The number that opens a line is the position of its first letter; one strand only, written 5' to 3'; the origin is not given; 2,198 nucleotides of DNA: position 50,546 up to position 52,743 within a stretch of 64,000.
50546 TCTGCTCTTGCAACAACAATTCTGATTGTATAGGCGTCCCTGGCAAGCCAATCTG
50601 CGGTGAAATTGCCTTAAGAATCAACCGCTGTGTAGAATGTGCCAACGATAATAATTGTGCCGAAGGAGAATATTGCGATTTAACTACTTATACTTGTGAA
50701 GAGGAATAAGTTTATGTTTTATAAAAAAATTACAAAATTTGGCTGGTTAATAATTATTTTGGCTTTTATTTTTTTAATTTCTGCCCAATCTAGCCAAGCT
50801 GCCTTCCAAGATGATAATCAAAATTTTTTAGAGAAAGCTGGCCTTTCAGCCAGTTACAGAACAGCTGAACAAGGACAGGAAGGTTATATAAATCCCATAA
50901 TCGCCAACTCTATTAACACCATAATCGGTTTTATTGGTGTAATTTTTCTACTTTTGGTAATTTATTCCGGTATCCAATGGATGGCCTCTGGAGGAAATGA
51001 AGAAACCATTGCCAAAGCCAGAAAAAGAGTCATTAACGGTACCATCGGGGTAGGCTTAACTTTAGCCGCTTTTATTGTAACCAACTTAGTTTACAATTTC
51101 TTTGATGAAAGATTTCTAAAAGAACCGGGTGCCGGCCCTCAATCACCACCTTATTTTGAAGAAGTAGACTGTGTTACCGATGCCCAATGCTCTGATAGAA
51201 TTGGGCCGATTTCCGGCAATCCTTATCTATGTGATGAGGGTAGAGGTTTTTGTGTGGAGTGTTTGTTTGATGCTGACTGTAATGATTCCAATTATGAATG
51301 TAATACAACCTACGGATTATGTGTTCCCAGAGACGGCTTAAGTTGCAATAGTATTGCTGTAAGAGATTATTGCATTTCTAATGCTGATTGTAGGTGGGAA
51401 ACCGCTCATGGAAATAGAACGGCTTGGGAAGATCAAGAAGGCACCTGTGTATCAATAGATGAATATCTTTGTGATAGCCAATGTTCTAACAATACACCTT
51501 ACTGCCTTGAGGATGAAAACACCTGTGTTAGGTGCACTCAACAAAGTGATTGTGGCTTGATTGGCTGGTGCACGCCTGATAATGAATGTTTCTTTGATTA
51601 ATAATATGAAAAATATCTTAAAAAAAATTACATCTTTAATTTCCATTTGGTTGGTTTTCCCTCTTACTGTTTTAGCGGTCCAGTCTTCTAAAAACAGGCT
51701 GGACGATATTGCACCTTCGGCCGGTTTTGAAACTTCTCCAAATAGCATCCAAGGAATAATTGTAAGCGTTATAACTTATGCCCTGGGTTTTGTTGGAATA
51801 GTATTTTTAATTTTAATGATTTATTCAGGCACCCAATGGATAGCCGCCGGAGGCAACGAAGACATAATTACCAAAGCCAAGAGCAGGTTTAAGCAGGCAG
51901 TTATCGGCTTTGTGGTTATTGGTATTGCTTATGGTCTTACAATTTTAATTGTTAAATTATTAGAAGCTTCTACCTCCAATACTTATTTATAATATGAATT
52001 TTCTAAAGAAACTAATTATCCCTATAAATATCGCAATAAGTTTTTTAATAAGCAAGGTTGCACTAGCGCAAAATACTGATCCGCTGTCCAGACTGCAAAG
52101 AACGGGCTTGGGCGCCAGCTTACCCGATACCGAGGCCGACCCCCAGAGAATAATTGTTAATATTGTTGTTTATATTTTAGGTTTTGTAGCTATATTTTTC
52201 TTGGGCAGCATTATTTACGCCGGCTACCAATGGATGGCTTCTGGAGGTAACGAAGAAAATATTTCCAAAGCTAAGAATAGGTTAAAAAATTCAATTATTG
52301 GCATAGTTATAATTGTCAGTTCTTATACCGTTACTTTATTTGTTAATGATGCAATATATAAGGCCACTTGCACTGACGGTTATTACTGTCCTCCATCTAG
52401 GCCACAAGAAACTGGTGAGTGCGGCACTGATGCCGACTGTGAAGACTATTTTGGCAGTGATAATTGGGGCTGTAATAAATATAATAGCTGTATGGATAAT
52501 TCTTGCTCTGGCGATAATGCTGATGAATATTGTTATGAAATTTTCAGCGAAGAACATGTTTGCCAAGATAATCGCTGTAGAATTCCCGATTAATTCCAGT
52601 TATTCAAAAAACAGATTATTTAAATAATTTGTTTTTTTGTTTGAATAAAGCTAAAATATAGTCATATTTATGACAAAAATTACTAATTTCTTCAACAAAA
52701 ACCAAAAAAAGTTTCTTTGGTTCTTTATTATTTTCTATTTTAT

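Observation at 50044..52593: Cysteine-rich extracellular C-terminal modules appended to a subset of the pilin-like paralogs (P0, P7, P8, P10)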

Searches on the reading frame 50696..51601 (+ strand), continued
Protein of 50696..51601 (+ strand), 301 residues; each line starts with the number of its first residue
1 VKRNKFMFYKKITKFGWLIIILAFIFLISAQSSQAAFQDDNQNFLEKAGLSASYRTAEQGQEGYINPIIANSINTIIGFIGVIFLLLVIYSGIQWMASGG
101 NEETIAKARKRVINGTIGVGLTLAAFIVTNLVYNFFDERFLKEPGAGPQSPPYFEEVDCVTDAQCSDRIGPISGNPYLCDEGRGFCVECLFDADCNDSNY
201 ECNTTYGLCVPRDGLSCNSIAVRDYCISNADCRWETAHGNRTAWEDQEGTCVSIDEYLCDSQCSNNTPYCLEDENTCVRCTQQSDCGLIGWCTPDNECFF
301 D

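Call 71: search_protein_families(library=ncbifam, proteins=[L005:9523-9957:+, L006:9366-9911:+, L007:9774-9986:+, L008:9626-9838:+, L009:10337-10570:+, L014:10373-10579:+, L068:1968-2222:+], max_evalue=1)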
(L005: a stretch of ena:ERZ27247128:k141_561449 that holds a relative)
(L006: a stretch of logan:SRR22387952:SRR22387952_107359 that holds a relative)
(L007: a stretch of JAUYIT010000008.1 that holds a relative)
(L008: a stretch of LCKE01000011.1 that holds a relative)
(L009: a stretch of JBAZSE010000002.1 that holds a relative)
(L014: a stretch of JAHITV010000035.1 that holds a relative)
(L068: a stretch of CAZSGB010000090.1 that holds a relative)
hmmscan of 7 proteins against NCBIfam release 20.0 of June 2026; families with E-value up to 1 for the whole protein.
L005:9523-9957:+ (145 aa): 1 family
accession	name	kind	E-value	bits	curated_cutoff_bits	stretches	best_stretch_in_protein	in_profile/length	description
TIGR04201.1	Myxo_Cys_RPT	repeat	0.0082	16.3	25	1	122-141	1-21/22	Cys-rich repeat-containing protein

L006:9366-9911:+ (182 aa): 2 families
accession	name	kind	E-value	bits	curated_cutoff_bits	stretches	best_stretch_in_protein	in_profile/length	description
TIGR04201.1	Myxo_Cys_RPT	repeat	0.056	13.6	25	1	48-67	2-22/22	Cys-rich repeat-containing protein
NF000440.2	blaTHIN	exception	0.063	12.4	700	1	83-126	13-58/316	THIN family subclass B3 metallo-beta-lactamase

L007:9774-9986:+ (71 aa): 0 families

L008:9626-9838:+ (71 aa): 0 families

L009:10337-10570:+ (78 aa): 0 families

L014:10373-10579:+ (69 aa): 0 families

L068:1968-2222:+ (85 aa): 0 families

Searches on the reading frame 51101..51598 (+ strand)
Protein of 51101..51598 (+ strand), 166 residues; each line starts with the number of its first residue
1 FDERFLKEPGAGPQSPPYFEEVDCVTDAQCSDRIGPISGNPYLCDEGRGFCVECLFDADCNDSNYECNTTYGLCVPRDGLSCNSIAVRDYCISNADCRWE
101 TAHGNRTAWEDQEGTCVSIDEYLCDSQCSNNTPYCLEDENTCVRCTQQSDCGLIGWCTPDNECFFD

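Call 11: find_homologous_proteins(query=window:51101-51598:+, max_evalue=0.001)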
Query seq(166 aa): no candidate shares three 5-residue words with the query. No homologue found.

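Call 22: search_protein_representatives(protein=window:51116-51598:+)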
Query: 161 residues. Proteins with E-value up to 0.001 (for the whole library): 6; up to 1e-10: 2; up to 1e-30: 1. The best 6 are listed.
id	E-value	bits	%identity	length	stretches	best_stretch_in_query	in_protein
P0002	2.1e-60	220.1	64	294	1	1-161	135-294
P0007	4.8e-22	95.1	44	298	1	8-160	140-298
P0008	1.0e-07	48.4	40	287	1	8-151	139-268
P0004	9.5e-06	41.9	36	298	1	6-152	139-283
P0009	1.5e-05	41.3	34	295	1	16-147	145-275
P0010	7.6e-05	39.0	36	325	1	2-154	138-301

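Call 36: find_homologous_proteins(query=A4, max_evalue=0.001)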
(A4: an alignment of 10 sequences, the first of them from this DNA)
Query A4 (10 sequences) (164 aa, profile of the alignment): 5 proteins with E <= 0.001 among 277 candidates.
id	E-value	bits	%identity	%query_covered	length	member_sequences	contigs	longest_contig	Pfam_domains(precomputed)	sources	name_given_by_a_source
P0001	1.7e-45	173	100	100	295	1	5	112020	PF18895.6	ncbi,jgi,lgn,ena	-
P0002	1.5e-42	163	62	100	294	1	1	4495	PF18895.6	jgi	-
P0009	4.6e-35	139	31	90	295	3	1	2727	-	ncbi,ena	-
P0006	2.1e-34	137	33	84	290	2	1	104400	PF18895.6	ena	-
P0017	5.5e-25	106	34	56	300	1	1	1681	-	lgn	-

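Call 58: predict_structure(alignment_id=A6)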
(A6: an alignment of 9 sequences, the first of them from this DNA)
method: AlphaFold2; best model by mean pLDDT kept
length: 164 residues; sequences in the alignment: 9
mean_pLDDT: 69.7   pTM: 0.52
mean pLDDT of the five models: 69.7, 66.4, 66.2, 65.8, 60.0
residues with pLDDT >= 90: 28; 70-90: 62; 50-70: 42; < 50: 32
segments of 3 or more residues with pLDDT < 50: 1-16, 100-111, 123-125
pLDDT, mean of each block of 10 residues (from residue 1): 30 54 92 84 92 91 87 81 67 60 37 60 54 67 75 83 78
secondary structure, 60 per line:
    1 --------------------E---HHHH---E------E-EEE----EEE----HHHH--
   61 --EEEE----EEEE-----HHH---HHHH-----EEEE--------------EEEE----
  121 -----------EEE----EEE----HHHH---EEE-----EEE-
elements in order: H25-28 E41-43 E48-50 H55-58 E63-66 E71-74 H86-89 E95-98 E113-116 E132-134 E139-141 H146-149 E153-155 E161-163

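Call 67: search_solved_structures(query=A6, max_evalue=1)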
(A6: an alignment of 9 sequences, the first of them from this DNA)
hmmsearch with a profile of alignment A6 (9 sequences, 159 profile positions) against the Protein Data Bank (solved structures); distinct sequences matched with E-value up to 1: 0.

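Call 71: search_protein_families(library=ncbifam, proteins=[window:51107-51598:+], max_evalue=1)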
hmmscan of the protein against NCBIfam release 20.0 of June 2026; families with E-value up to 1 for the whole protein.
window:51107-51598:+ (164 aa): 0 families

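Call 82: fold_search(model_id=the predicted structure, library=pdb)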
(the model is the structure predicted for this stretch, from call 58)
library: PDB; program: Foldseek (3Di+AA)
matches with E <= 10: 49; with E <= 0.001: 0
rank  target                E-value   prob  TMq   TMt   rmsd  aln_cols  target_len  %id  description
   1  8jx9_B                4.9e-01  0.05  0.19  0.06  11.2       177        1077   17  rat megalin bodyA (released 2024-06-19)
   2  8jxi_A                6.3e-01  0.03  0.15  0.05  12.5       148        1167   21  rat megalin RAP complex wingB (released 2024-06-19)
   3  5z5k_B                9.9e-01  0.14  0.19  0.36   7.4        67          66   21  Structure of the DCC-Draxin complex (released 2018-06-20)
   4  1h9i_I                1.8e+00  0.60  0.13  0.63   2.0        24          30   38  COMPLEX OF EETI-II MUTANT WITH PORCINE TRYPSIN (released 2004-07-26)
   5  1h9h_I                1.9e+00  0.57  0.13  0.62   2.0        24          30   38  COMPLEX OF EETI-II WITH PORCINE TRYPSIN (released 2004-07-26)
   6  1w7z_A                2.0e+00  0.57  0.13  0.61   2.0        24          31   38  Crystal structure of the free (uncomplexed) Ecballium elaterium trypsin inhibitor (EETI-II) (released 2005-11-01)
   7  9i3v_A                2.3e+00  0.02  0.15  0.02  13.0       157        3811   16  Cryo-EM structure of the human LRP2 ectodomain (released 2026-02-04)
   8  8xi4_M                2.6e+00  0.03  0.12  0.20  10.5        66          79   18  Structure of Eastern Equine Encephalitis VLP in complex with the receptor VLDLR LA1-2 (released 2024-08-28)
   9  8jxb_A                2.8e+00  0.03  0.16  0.13  12.0       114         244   18  Cryo-EM structure of rat megalin wingAc (released 2024-06-19)
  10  8s7c_A                3.0e+00  0.25  0.22  0.04   3.1        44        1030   18  Ternary Complex of Cachd1, FZD5 and LRP6 (released 2024-04-24)
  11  7nam_B                3.0e+00  0.21  0.14  0.61   6.5        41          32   27  LRP6_E1 in complex with Lr-EET-3.5 (released 2022-06-29)
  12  2m86_MODEL_1_A        3.2e+00  0.10  0.13  0.38  10.2        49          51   24  Solution structure of Hdm2 with engineered cyclotide (released 2013-07-31)
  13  8jx8_A                3.2e+00  0.02  0.11  0.02   9.2        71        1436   18  rat megalin head (released 2024-06-19)
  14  9qaw_B                3.2e+00  0.02  0.17  0.02  11.5       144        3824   14  CryoEM structure of the human LRP2 receptor ectodomain in complex with LRPAP1 (released 2026-03-11)
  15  7dd6_A                3.4e+00  0.01  0.11  0.04  14.6       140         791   12  Structure of Ca2+/L-Trp-bonnd Calcium-Sensing Receptor in active state (released 2021-06-16)
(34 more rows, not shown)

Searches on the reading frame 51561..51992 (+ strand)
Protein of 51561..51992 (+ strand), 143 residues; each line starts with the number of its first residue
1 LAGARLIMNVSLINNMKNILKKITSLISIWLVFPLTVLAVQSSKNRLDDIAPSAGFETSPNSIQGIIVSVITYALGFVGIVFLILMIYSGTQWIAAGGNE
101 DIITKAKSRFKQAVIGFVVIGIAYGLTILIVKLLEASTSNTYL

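Call 4: search_protein_families(library=ncbifam, proteins=[window:51561-51992:+], max_evalue=1)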
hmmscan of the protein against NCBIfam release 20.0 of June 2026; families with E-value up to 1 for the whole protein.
window:51561-51992:+ (143 aa): 3 families
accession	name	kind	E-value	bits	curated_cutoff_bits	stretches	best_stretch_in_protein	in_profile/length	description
NF045849.1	ICE_MMCAP2_0565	equivalog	1.7e-06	27.6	40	1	61-132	7-78/80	Mbov_0395 family pilin-like conjugal transfer protein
TIGR03340.1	phn_DUF6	hypoth_equivalog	0.0011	18.7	288.15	1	69-138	171-239/281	phosphonate utilization associated putative membrane protein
NF002763.0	PRK02833.1-1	equivalog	0.82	9.4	138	0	63-134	11-78/143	phosphate-starvation-inducible protein PsiE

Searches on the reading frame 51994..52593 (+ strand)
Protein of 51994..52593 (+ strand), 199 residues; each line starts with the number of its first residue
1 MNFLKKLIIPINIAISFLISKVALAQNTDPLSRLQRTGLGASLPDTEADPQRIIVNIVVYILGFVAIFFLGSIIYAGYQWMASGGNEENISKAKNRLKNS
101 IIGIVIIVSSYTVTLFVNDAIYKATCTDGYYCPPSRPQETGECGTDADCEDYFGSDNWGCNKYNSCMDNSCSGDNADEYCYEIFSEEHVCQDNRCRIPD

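Call 3: search_protein_families(library=pfam, proteins=[window:51994-52593:+], max_evalue=1)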
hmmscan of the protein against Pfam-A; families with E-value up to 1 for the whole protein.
window:51994-52593:+ (199 aa): 4 families
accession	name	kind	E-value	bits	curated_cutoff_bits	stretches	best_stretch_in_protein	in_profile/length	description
PF18895.5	T4SS_pilin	-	5.8e-11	42.8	26.6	1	51-113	6-67/71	Type IV secretion system pilin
PF04956.18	TrbC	-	9.1e-05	23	27.9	1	6-111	11-92/98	TrbC/VIRB2 pilin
PF06664.17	WLS-like_TM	-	0.0037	17.1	28.3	1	4-116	111-212/247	Wntless-like, transmembrane domain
PF08570.15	DUF1761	-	0.012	16.3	31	1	60-120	3-66/123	Protein of unknown function (DUF1761)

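Call 4: search_protein_families(library=ncbifam, proteins=[window:51994-52593:+], max_evalue=1)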
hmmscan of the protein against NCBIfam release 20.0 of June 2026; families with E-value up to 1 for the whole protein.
window:51994-52593:+ (199 aa): 1 family
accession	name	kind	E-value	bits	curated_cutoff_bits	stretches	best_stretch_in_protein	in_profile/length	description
NF045849.1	ICE_MMCAP2_0565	equivalog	3.9e-10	39.3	40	1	52-120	11-79/80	Mbov_0395 family pilin-like conjugal transfer protein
